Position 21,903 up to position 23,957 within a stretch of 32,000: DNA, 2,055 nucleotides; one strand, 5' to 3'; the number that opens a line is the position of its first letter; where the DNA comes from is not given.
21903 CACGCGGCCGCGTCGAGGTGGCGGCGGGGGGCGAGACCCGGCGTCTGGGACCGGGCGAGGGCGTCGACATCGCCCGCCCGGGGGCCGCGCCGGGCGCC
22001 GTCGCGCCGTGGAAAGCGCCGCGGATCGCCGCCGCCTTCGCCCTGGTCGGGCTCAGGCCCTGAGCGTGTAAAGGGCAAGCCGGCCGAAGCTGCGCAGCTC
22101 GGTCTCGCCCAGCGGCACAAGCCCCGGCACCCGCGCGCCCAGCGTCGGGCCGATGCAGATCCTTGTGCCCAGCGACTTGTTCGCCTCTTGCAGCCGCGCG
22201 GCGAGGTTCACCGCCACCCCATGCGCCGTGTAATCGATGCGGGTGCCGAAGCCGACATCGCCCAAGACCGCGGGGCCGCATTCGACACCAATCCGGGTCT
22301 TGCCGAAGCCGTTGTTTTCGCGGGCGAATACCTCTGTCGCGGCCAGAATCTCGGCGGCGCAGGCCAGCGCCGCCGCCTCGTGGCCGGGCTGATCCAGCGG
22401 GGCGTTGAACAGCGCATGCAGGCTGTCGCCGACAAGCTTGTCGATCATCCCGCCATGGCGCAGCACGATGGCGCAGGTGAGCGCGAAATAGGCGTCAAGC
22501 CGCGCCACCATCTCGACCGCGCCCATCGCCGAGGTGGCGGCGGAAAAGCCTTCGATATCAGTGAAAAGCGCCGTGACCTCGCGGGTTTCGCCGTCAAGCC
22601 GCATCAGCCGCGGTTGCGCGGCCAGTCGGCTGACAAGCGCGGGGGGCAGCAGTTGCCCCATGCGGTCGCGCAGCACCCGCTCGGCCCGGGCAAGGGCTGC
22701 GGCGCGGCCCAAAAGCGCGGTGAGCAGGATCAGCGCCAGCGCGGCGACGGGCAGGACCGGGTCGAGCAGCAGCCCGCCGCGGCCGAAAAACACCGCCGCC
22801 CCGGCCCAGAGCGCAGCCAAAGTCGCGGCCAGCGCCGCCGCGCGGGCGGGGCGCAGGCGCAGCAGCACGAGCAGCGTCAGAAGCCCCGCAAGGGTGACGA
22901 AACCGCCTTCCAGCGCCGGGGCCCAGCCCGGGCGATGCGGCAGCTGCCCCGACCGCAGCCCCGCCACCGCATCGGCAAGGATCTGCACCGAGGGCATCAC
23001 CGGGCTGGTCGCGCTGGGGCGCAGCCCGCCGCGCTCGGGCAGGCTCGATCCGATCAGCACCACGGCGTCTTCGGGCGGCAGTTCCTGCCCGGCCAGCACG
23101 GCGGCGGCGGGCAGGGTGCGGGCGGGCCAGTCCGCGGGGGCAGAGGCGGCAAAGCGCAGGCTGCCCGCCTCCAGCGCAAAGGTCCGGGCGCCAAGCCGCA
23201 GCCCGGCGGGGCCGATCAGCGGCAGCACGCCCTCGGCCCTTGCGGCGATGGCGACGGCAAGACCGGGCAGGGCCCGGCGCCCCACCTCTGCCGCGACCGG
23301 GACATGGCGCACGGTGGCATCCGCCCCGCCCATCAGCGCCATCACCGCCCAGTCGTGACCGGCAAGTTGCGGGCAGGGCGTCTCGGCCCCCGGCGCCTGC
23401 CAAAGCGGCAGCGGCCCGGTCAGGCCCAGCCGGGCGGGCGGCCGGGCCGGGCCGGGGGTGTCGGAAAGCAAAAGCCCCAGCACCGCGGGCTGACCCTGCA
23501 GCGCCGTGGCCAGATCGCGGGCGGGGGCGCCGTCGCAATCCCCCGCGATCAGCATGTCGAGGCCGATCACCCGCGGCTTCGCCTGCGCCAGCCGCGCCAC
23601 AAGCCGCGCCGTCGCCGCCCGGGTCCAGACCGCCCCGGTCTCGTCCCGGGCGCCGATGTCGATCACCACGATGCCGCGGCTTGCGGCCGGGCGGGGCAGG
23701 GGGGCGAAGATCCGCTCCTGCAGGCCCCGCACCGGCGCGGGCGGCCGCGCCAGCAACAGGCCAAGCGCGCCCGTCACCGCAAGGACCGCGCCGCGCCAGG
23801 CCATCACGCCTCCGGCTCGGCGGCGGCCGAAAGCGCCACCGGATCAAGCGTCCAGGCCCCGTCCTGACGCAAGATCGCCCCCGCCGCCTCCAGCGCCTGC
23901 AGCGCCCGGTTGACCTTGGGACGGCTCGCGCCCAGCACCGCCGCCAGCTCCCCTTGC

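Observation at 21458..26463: Candidate self-contained cAMP circuit: FecR-like periplasmic protein, CHASE2 cyclase, Crp-like regulator and a divergent RTX target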

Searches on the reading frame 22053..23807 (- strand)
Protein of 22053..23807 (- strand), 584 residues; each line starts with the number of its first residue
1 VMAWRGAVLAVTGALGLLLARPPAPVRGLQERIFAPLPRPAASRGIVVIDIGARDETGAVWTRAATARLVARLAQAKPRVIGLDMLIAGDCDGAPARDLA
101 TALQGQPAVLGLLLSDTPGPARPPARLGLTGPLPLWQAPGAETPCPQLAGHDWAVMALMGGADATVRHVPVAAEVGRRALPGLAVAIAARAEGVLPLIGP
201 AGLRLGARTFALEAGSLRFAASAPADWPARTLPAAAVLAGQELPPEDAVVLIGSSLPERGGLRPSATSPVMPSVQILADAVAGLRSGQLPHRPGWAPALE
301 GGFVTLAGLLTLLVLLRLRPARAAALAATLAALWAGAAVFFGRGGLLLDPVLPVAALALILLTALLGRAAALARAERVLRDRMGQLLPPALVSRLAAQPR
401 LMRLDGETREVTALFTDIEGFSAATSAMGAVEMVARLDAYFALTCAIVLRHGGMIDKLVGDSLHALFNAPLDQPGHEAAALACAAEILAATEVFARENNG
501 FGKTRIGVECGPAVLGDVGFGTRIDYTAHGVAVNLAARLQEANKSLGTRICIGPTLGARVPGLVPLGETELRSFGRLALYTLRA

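Call 3: search_protein_families(library=pfam, proteins=[window:22053-23807:-], max_evalue=0.01)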
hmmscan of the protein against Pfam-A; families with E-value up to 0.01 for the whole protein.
window:22053-23807:- (584 aa): 2 families
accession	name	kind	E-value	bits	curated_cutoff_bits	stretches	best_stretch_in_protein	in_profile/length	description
PF05226.16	CHASE2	-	1.7e-22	80.7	26.3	1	40-309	32-251/257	CHASE2 domain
PF00211.25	Guanylate_cyc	-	7.5e-12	45.7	21.9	1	408-543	6-140/183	Adenylate and Guanylate cyclase catalytic domain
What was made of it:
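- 22053..23804 (-): CyaD1-type receptor adenylate cyclase (583 aa): TM1, periplasmic CHASE2, three TM helices, class III catalytic domain. CHASE2 plus Guanylate_cyc (call 3).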

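Call 4: search_protein_families(library=ncbifam, proteins=[window:22053-23807:-], max_evalue=0.01)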
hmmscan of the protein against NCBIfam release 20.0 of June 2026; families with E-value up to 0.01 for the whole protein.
window:22053-23807:- (584 aa): 1 family
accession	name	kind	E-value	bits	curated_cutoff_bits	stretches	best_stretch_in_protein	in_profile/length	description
NF058673.1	LipAdnlyCyLipJMY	equivalog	0.0018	17.1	800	1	410-540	295-404/449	bifunctional lipase/adenylate cyclase LipJ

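Call 12: find_homologous_proteins(query=window:22053-23804:-)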
Query window:22053-23804:- (583 aa): 600 proteins with E <= 0.001 among 8000 candidates; the best 120 are listed.
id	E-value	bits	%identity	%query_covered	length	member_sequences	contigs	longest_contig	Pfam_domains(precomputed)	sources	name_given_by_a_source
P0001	0.0e+0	1186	97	100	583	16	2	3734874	PF05226.17,PF00211.26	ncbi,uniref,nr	ncbi:CHASE2 domain-containing protein [Rhodobacter capsulatus]|uniref:adenylate/guanylate cyclase do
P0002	0.0e+0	1075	89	100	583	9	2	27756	PF05226.17,PF00211.26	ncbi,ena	-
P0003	0.0e+0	1070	89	100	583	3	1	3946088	PF05226.17,PF00211.26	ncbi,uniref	ncbi:CHASE2 domain-containing protein [Rhodobacter capsulatus]|uniref:CHASE2 domain-containing prote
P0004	4.7e-245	833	73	100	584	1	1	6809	PF05226.17,PF00211.26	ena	-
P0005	4.8e-239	813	72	96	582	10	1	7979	PF05226.17,PF00211.26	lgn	-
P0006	1.1e-235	802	70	100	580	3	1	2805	PF05226.17,PF00211.26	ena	-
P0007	3.7e-232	790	69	100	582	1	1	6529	PF05226.17,PF00211.26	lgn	-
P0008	5.0e-232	790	69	100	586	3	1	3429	PF05226.17,PF00211.26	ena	-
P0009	5.4e-232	790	70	100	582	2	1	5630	PF05226.17,PF00211.26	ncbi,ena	-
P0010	1.5e-231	788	70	100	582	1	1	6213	PF05226.17,PF00211.26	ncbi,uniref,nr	ncbi:MAG: adenylate/guanylate cyclase domain-containing protein [Gemmobacter sp.]|uniref:adenylate/g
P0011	1.8e-231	788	69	100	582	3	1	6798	PF05226.17,PF00211.26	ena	-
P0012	1.7e-228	778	69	96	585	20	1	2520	PF05226.17,PF00211.26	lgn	-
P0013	7.8e-219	746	67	96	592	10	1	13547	PF05226.17,PF00211.26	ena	-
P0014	6.6e-216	737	64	96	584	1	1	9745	PF05226.17,PF00211.26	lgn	-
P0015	2.6e-209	715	63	96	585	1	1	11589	PF05226.17,PF00211.26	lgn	-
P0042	1.9e-145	504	55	96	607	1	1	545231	PF05226.17,PF00211.26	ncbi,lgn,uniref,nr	ncbi:adenylate/guanylate cyclase domain-containing protein [Rhodobacter sp. Har01]|uniref:adenylate/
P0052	2.7e-141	490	53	96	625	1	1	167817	PF05226.17,PF00211.26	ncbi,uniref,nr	ncbi:CHASE2 domain-containing protein [Paracoccus sp. YIM 132242]|uniref:CHASE2 domain-containing pr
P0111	1.5e-119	419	45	95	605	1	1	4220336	PF05226.17,PF00211.26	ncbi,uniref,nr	ncbi:CHASE2 domain-containing protein [Devosia sp. SL43]|uniref:CHASE2 domain-containing protein n=1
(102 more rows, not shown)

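Call 21: search_solved_structures(query=window:22053-23804:-, max_evalue=0.001)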
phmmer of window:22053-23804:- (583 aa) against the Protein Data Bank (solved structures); distinct sequences matched with E-value up to 0.001: 41.
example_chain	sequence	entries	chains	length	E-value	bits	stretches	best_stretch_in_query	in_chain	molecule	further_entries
6fht_A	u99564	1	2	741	5.1e-22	81.7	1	364-552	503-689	Bacteriophytochrome,Adenylate cyclase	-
2w01_A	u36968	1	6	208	7.2e-19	71.3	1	402-552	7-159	ADENYLATE CYCLASE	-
1wc0_A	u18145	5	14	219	4.7e-16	62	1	398-543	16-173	ADENYLATE CYCLASE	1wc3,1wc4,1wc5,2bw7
1wc1_A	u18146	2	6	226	1e-15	60.9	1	402-543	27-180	ADENYLATE CYCLASE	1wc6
3r5g_A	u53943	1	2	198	4e-15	58.9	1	402-544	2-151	CyaB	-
5o5k_A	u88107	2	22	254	7e-14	54.8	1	367-549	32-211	Adenylate cyclase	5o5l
7yz9_A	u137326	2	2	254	4.1e-13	52.3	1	367-545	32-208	Adenylate cyclase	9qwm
4p2f_A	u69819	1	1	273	1.3e-12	50.6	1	381-545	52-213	Adenylate cyclase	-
4p2m_A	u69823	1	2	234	1.9e-12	50.1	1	382-546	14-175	Adenylate cyclase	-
4p2x_A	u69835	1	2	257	2.1e-12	49.9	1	382-545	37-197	Adenylate cyclase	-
7yzi_A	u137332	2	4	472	2.9e-12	49.5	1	365-545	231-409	Adenylate cyclase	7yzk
5x4t_A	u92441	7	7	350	4.2e-12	49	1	403-549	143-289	Photoactivated adenylyl cyclase | Family 3 adenylate cyclase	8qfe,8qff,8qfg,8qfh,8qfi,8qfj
9f1z_A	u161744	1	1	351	4.2e-12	48.9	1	403-549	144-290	Family 3 adenylate cyclase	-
5x4u_A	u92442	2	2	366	4.6e-12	48.8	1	403-549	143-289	Photoactivated adenylyl cyclase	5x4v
4yus_A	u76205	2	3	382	5.1e-12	48.7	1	403-549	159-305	Family 3 adenylate cyclase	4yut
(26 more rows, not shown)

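Call 27: find_related_loci(query=A1, collection=genome_contigs, flank=8000)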
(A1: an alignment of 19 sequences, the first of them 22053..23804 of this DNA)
Query A1 (583 aa) in genome_contigs; peptide patterns used: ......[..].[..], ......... (x = any residue, [..] = any of these).
160 stretches matched a pattern; 127 encode a relative of the query (tblastn E <= 1e-3); the best 80 are kept; 80 distinct loci.
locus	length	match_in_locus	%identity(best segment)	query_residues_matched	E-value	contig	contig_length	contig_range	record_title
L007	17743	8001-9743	89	1-581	0e+0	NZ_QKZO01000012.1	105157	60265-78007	Rhodobacter capsulatus strain DSM 1710 LY44DRAFT_scaffold00012.12, whole genome shotgun sequence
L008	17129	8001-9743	89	1-581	0e+0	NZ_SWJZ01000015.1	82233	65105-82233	Rhodobacter capsulatus strain SP108 NODE_15_length_82147_cov_38.667683, whole genome shotgun sequence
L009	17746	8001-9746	88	1-582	0e+0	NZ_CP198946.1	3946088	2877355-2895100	Rhodobacter capsulatus strain SP18 chromosome, complete genome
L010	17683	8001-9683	69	22-581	0e+0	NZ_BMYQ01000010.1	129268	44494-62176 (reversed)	Gemmobacter lanyuensis strain KCTC 23714 sequence10, whole genome shotgun sequence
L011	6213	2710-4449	70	1-581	0e+0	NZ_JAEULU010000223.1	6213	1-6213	MAG: Gemmobacter sp. isolate new MAG-129 k141_3460897, whole genome shotgun sequence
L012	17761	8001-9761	61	3-583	0e+0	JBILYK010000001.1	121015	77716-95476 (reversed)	MAG: Paracoccaceae bacterium isolate ME2018-11-08_3300044516_group8_bin71 Rohwer_bin1963_scaffold_46_c1, whole genome sh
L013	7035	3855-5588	54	7-582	2e-180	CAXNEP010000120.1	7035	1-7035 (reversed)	MAG: Cypionkella sp. isolate MiE-14oct19-117 genome assembly, contig: MiE-14oct19-C18791, whole genome shotgun sequence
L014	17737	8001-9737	59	3-579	2e-173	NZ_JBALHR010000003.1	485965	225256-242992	Gemmobacter denitrificans strain JM10B15 NODE_3_length_485965_cov_151.930249, whole genome shotgun sequence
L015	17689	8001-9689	57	29-582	1e-157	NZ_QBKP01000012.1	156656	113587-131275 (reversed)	Gemmobacter caeni strain DSM 21823 Ga0196851_112, whole genome shotgun sequence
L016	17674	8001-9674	58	30-582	9e-156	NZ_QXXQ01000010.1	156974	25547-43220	Gemmobacter lutimaris strain YJ-T1-11 scaffold_10, whole genome shotgun sequence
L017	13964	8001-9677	52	30-580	7e-143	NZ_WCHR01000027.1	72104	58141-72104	Gemmobacter serpentinus strain HB-1 NODE_30_length_72008_cov_413.066559, whole genome shotgun sequence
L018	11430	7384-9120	52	29-581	3e-142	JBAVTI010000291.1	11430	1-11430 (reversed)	MAG: Paracoccaceae bacterium isolate MFD01649_ilm_asm_bin37 k127_293166, whole genome shotgun sequence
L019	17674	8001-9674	58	30-580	2e-138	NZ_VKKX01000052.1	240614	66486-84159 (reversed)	Gemmobacter caeruleus strain N8 NODE_6, whole genome shotgun sequence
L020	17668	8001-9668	88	26-581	0e+0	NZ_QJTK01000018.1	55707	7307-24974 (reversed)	Rhodobacter viridis strain JA737 Ga0191652_118, whole genome shotgun sequence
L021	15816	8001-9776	49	17-581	5e-137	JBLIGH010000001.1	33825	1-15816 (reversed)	MAG: Pseudorhodobacter sp. isolate 3300049783_165 Ga0491198_0001140, whole genome shotgun sequence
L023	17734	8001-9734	54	21-583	5e-135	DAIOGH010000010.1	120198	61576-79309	MAG TPA_asm: Paracoccaceae bacterium isolate CTOTU24466 NODE_157_length_120198_cov_15.496467, whole genome shotgun seque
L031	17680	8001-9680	46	39-580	4e-115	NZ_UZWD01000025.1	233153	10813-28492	Devosia equisanguinis strain CIP 111628, whole genome shotgun sequence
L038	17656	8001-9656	53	45-580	3e-106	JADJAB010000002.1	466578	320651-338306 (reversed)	MAG: Rhodobacter sp. isolate AalW_18-Q3-R10-53_BATAC.174 tig00006255-10-4666680, whole genome shotgun sequence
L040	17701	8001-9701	51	30-581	9e-105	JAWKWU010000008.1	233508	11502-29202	MAG: Paracoccaceae bacterium isolate ABC1.145 ABC1.145.fa-8, whole genome shotgun sequence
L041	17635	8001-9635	53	49-581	6e-104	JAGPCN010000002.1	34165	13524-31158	MAG: Fuscovulum sp. isolate Gw_SlAct_bin_275 Gw_SlAct_2196_length_34165_cov_7.169840, whole genome shotgun sequence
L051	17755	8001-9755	41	35-578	7e-89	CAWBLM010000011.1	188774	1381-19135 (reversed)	MAG: uncultured Alphaproteobacteria bacterium isolate MFD02248.bin.1.126 genome assembly, contig: contig_5620, whole gen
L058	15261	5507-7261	39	35-578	2e-83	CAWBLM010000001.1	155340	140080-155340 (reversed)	MAG: uncultured Alphaproteobacteria bacterium isolate MFD02248.bin.1.126 genome assembly, contig: contig_15228, whole ge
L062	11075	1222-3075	49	3-580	9e-140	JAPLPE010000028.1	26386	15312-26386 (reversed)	MAG: Rhodobacterales bacterium isolate LacPavin_0818_WC50_MAG_63_18 LacPavin_0818_WC50_scaffold_23380, whole genome shot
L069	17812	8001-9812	39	27-580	4e-74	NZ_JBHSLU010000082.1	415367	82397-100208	Bosea massiliensis strain CCUG 43117 velvet_auto_105_82, whole genome shotgun sequence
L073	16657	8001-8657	63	363-581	7e-73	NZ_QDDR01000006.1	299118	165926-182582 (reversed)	Pararhodobacter aggregans strain D1-19 Contig6, whole genome shotgun sequence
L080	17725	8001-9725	39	29-553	2e-67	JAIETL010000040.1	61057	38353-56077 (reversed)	MAG: Beijerinckiaceae bacterium isolate time.spades.CONCOCT.1kb_050 c_000000000028, whole genome shotgun sequence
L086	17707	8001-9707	46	30-580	6e-113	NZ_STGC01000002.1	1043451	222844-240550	Devosia sp. FKR38 NODE_4_length_1043381_cov_214.428558, whole genome shotgun sequence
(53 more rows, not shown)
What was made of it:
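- Comparative data (80 species, call 27)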

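Call 33: find_encoding_contigs(protein=P0042, flank=8000, max_places=1)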
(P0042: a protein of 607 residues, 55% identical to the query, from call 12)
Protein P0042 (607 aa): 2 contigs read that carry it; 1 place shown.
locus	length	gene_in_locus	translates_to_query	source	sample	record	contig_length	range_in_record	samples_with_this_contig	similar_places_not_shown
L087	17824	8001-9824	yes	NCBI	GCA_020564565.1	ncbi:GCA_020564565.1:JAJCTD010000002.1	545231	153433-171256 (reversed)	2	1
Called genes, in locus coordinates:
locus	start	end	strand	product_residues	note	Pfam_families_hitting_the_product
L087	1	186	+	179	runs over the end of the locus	PF00578:AhpC-TSA, PF08534:Redoxin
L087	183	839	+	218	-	PF00702:Hydrolase, PF12710:HAD (faint), PF13344:Hydrolase_6 (faint), PF13419:HAD_2, PF13242:Hydrolase_like (weak)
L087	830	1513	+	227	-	PF00702:Hydrolase, PF12710:HAD (weak), PF13419:HAD_2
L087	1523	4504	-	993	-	PF13491:FtsK_4TM, PF17854:FtsK_alpha, PF01580:FtsK_SpoIIIE, PF09397:FtsK_gamma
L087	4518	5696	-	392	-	PF00155:Aminotran_1_2, PF12897:Asp_aminotransf (weak)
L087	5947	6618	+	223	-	-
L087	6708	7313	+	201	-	PF04773:FecR (weak)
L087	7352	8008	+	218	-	PF00027:cNMP_binding, PF13545:HTH_Crp_2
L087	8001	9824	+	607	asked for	PF05226:CHASE2, PF00211:Guanylate_cyc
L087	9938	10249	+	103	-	PF08239:SH3_3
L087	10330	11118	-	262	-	PF03372:Exo_endo_phos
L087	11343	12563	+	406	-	PF05977:MFS_3, PF07690:MFS_1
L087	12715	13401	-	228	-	PF00072:Response_reg, PF00486:Trans_reg_C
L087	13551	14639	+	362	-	PF00925:GTP_cyclohydro2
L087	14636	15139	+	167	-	PF03734:YkuD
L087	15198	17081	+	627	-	PF00128:Alpha-amylase, PF14701:hDGE_amylase (weak), PF22582:Amylosucrase_C-like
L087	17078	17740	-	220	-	PF01168:Ala_racemase_N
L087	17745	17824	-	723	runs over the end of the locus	PF00515:TPR_1 (faint), PF13432:TPR_16 (weak), PF14559:TPR_19 (weak), PF13424:TPR_12, PF13432:TPR_16 (weak), PF14559:TPR_19 (weak), PF00685:Sulfotransfer_1, PF13469:Sulfotransfer_3, +4 more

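Call 34: find_encoding_contigs(protein=P0111, flank=8000, max_places=1)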
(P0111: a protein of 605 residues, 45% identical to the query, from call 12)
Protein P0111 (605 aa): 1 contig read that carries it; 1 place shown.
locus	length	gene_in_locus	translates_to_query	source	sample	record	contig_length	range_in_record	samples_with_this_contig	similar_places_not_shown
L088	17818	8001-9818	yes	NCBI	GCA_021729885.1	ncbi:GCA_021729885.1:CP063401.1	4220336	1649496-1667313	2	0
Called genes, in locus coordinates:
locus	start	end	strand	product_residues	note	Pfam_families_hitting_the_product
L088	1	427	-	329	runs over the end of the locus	PF19300:BPD_transp_1_N, PF00528:BPD_transp_1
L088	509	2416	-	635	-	PF00496:SBP_bac_5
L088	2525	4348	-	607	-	PF07940:Hepar_II_III_C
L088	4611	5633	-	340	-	PF00356:LacI, PF00532:Peripla_BP_1, PF13377:Peripla_BP_3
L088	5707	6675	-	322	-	PF05448:AXE1, PF02129:Peptidase_S15 (faint), PF00326:Peptidase_S9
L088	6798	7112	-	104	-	PF08239:SH3_3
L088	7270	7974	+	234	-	PF00027:cNMP_binding, PF13545:HTH_Crp_2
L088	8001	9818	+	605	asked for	PF05226:CHASE2, PF00211:Guanylate_cyc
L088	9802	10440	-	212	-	PF04773:FecR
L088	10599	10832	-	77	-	-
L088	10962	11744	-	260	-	-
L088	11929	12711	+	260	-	PF08220:HTH_DeoR, PF00455:DeoRC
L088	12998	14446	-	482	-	PF13566:DUF4130, PF03167:UDG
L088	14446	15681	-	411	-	PF04055:Radical_SAM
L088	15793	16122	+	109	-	PF03992:ABM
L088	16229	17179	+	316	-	PF00903:Glyoxalase, PF13669:Glyoxalase_4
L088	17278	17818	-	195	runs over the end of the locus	-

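Call 35: find_encoding_contigs(protein=P0052, flank=8000, max_places=1)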
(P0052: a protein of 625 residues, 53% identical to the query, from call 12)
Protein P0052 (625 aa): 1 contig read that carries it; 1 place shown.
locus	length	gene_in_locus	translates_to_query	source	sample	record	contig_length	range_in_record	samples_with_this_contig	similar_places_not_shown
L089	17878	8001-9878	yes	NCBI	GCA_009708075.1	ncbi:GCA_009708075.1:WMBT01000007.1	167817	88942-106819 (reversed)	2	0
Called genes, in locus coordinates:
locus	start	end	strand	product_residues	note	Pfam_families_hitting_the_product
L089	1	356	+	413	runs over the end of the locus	PF00512:HisKA, PF02518:HATPase_c (weak)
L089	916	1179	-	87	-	PF13670:PepSY_2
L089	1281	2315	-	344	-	PF00106:adh_short (faint), PF01073:3Beta_HSD, PF01370:Epimerase, PF02719:Polysacc_synt_2, PF04321:RmlD_sub_bind, PF07993:NAD_binding_4, PF16363:GDP_Man_Dehyd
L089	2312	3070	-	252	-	PF00535:Glycos_transf_2, PF13641:Glyco_tranf_2_3 (weak)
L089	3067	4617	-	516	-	PF02366:PMT, PF13231:PMT_2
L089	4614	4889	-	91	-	PF07578:LAB_N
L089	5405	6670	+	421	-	PF00353:HemolysinCabind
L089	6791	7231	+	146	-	PF05232:BTP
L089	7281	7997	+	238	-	PF00027:cNMP_binding, PF13545:HTH_Crp_2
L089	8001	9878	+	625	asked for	PF05226:CHASE2, PF00211:Guanylate_cyc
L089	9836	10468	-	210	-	PF04773:FecR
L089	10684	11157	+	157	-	-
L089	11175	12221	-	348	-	PF00756:Esterase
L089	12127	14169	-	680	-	-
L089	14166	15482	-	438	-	PF11329:DUF3131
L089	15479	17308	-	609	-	PF00535:Glycos_transf_2, PF13641:Glyco_tranf_2_3, PF13632:Glyco_trans_2_3 (weak)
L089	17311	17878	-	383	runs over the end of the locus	PF01757:Acyl_transf_3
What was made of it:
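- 22053..22063 (.): 11-nt convergent overlap of the 3' ends of the FecR-like and cyclase genes. 17- and 43-nt overlaps occur in Devosia and Paracoccus lichenicola (calls 34, 35).
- Tried and rejected: Second Paracoccus lichenicola box (call 35).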

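Call 45: search_protein_families(library=pfam, proteins=[L087:9938-10249:+, L088:6798-7112:-, L089:5405-6670:+, L087:5947-6618:+], max_evalue=0.01)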
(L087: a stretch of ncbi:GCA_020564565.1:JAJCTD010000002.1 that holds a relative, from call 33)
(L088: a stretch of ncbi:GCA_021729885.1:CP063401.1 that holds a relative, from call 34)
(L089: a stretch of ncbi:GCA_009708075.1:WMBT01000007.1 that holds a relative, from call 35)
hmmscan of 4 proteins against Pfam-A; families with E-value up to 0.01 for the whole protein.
L087:9938-10249:+ (103 aa): 2 families
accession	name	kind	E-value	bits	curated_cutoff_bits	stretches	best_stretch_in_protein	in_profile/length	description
PF08239.17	SH3_3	-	5.5e-11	42.9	27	1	28-78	1-53/54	Bacterial SH3 domain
PF06347.19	SH3_4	-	0.0048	17.1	24.1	0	29-74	4-50/56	Bacterial SH3 domain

L088:6798-7112:- (104 aa): 1 family
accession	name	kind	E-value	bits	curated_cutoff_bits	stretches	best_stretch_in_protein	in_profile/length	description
PF08239.17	SH3_3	-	6.1e-10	39.6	27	1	29-79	1-53/54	Bacterial SH3 domain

L089:5405-6670:+ (421 aa): 2 families
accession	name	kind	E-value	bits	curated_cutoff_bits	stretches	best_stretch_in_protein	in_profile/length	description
PF00353.25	HemolysinCabind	-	2.5e-26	91.7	23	5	287-321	1-35/36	RTX calcium-binding nonapeptide repeat (4 copies)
PF08548.17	Peptidase_M10_C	-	0.00084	19.6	20.7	0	291-352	71-132/193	Peptidase M10 serralysin C terminal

L087:5947-6618:+ (223 aa): 1 family
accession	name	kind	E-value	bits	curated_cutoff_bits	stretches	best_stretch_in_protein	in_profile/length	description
PF04773.18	FecR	-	0.0038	18.1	24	0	61-152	3-96/97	FecR protein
